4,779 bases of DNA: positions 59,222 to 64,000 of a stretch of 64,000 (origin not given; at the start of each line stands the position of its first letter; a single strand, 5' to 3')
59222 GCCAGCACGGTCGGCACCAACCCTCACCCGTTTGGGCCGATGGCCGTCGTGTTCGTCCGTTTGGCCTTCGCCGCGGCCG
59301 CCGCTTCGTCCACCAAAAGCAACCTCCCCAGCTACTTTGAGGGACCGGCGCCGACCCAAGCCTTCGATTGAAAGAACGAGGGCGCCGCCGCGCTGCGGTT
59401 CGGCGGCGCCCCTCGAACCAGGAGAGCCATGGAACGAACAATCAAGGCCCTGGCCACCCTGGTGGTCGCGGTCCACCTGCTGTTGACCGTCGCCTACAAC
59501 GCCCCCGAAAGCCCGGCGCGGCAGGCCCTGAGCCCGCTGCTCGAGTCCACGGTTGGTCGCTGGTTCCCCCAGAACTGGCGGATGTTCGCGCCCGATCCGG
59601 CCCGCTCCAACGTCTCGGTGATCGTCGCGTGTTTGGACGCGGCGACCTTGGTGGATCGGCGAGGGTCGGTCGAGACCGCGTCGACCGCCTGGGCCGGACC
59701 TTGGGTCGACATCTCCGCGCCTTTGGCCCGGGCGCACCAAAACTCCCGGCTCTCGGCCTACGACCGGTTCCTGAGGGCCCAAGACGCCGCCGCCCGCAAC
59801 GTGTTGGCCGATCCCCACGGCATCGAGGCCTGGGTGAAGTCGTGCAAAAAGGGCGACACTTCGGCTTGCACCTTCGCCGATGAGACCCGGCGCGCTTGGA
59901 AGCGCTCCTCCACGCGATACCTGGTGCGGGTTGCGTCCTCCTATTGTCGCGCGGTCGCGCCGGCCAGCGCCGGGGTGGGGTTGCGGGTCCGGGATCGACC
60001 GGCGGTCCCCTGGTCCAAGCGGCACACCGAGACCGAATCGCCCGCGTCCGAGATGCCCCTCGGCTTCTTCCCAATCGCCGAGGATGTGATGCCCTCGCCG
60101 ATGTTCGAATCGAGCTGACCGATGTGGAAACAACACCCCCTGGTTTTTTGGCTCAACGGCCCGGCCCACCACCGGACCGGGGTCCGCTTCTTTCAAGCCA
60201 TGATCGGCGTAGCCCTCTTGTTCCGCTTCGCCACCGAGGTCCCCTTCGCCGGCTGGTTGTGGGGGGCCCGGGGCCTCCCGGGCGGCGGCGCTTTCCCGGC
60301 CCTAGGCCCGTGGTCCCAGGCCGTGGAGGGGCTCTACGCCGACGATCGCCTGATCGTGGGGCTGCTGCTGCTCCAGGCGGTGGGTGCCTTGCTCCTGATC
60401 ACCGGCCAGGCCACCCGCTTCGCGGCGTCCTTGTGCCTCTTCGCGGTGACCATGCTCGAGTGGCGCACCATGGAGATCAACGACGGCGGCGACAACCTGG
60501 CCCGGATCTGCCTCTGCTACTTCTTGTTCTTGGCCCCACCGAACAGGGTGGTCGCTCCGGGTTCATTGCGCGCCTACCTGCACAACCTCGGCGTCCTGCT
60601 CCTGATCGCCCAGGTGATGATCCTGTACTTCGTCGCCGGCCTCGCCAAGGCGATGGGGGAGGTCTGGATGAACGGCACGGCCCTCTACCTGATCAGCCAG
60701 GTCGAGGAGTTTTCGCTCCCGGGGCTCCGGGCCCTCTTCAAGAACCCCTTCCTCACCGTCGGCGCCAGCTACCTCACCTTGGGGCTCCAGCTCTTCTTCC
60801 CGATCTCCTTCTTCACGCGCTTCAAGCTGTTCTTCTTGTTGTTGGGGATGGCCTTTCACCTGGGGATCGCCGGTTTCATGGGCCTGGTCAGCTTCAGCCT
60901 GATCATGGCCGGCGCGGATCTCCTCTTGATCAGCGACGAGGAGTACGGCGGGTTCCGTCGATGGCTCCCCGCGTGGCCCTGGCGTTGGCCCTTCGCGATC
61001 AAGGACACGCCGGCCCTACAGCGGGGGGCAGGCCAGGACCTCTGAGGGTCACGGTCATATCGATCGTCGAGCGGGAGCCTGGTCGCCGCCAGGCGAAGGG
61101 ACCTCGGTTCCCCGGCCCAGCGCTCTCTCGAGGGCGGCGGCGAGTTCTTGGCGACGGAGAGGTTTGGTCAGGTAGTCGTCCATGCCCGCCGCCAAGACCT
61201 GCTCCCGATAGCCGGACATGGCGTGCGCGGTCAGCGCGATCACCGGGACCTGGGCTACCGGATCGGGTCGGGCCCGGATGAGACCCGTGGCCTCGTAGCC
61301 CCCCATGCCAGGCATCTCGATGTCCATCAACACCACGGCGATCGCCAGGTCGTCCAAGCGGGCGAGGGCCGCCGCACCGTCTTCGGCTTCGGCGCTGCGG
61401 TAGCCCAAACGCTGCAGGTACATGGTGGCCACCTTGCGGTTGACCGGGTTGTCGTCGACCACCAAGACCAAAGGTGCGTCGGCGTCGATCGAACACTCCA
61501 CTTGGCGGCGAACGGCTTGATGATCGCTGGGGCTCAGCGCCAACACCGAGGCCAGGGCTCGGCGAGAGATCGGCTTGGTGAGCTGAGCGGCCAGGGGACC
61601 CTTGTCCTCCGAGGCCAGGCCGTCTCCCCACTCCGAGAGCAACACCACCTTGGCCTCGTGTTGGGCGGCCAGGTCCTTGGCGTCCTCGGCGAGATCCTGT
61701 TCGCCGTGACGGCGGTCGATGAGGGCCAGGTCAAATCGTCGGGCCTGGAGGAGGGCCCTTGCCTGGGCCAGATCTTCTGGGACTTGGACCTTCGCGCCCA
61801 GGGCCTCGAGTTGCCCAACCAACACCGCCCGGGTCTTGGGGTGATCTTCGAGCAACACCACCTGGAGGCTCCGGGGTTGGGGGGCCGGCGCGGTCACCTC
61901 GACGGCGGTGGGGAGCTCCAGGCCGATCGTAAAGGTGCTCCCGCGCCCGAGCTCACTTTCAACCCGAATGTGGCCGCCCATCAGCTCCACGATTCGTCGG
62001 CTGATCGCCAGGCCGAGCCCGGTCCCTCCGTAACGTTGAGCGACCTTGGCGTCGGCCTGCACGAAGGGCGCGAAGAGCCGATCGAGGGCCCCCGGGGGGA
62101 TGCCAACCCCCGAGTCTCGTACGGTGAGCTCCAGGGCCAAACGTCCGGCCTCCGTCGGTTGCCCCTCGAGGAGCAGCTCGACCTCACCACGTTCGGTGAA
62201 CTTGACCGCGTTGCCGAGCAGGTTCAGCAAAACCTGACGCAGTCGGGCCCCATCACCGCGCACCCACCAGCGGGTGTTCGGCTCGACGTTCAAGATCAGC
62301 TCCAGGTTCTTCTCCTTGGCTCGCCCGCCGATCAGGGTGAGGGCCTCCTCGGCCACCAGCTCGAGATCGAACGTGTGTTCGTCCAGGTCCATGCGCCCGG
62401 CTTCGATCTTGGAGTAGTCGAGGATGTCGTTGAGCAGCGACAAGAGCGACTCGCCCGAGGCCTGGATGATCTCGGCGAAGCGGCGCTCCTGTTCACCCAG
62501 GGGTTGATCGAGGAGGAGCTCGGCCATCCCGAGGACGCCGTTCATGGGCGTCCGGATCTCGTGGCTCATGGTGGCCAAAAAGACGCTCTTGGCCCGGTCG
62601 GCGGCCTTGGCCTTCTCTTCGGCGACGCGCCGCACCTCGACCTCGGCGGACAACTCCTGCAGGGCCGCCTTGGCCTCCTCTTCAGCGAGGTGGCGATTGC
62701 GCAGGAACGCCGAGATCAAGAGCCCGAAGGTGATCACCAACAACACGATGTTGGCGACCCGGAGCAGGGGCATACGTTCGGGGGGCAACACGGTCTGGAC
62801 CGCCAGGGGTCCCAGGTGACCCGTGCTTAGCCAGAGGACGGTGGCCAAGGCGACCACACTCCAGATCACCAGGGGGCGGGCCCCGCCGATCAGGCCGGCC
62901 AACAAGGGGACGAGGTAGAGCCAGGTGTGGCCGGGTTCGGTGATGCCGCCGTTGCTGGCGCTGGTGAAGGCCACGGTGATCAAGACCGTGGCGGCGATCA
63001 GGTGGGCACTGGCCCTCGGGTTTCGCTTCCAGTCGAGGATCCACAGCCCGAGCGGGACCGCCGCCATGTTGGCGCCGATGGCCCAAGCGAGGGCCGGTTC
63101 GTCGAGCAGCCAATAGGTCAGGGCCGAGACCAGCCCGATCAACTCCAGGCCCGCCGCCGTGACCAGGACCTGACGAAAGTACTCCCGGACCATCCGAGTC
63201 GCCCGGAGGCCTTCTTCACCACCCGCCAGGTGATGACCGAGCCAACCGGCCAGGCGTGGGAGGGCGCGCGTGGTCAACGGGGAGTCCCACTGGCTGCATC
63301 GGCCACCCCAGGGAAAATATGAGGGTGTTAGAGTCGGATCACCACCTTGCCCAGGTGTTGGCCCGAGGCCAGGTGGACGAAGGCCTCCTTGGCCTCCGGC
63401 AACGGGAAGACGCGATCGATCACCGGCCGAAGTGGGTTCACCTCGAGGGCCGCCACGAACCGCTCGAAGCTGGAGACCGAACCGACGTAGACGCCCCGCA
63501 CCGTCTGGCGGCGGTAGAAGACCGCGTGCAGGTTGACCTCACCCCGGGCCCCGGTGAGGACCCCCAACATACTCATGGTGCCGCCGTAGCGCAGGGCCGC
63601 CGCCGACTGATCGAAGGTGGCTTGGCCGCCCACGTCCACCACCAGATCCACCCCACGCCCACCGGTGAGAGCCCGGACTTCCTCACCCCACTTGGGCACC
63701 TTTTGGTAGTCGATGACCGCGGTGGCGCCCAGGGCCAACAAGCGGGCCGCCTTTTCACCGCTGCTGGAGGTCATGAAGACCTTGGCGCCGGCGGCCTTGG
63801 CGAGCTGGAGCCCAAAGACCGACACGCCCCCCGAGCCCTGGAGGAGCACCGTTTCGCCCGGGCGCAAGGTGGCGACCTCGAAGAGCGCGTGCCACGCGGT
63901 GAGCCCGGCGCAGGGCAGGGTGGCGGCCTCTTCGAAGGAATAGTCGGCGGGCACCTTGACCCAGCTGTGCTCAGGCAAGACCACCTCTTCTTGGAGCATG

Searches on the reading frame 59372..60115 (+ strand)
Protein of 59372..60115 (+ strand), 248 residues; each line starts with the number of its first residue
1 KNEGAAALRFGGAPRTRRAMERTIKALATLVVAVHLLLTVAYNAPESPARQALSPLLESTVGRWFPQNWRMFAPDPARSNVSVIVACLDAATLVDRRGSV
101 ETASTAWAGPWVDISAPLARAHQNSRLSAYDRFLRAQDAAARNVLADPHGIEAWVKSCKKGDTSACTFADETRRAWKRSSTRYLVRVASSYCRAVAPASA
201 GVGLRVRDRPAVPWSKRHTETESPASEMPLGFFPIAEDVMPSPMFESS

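Call 33: search_protein_families(library=pfam, proteins=[window:59372-60115:+], max_evalue=0.0001)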
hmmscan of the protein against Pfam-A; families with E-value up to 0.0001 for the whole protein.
window:59372-60115:+ (248 aa): 1 family
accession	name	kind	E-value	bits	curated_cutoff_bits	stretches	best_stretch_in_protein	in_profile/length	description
PF19136.5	DUF5819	-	1.9e-10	42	27.1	1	48-224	2-157/169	Family of unknown function (DUF5819)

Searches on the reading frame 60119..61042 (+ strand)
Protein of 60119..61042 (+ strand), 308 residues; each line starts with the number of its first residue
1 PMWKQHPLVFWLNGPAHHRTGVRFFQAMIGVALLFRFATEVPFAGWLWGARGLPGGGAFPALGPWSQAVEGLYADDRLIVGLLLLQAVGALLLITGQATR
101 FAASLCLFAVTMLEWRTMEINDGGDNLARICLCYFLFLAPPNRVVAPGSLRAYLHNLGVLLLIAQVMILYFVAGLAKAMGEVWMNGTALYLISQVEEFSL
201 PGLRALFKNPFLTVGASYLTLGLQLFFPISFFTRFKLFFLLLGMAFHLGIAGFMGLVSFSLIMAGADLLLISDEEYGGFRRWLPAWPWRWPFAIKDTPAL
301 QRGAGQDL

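Call 33: search_protein_families(library=pfam, proteins=[window:60119-61042:+], max_evalue=0.0001)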
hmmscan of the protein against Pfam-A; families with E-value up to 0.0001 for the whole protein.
window:60119-61042:+ (308 aa): 1 family
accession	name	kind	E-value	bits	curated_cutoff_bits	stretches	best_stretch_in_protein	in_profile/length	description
PF05090.19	HTTM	-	1.6e-05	25.1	27.7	1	159-264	144-248/259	HTTM domain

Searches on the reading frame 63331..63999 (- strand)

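Call 33: search_protein_families(library=pfam, proteins=[window:63331-63999:-], max_evalue=0.0001)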
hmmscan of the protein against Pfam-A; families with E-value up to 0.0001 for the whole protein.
window:63331-63999:- (223 aa): 2 families
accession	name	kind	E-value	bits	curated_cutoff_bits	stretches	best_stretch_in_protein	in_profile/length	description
PF00107.32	ADH_zinc_N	-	2.9e-29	102.1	31.8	1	58-184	1-126/129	Zinc-binding dehydrogenase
PF13602.12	ADH_zinc_N_2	-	8e-20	72.6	27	1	90-221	1-134/134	Zinc-binding dehydrogenase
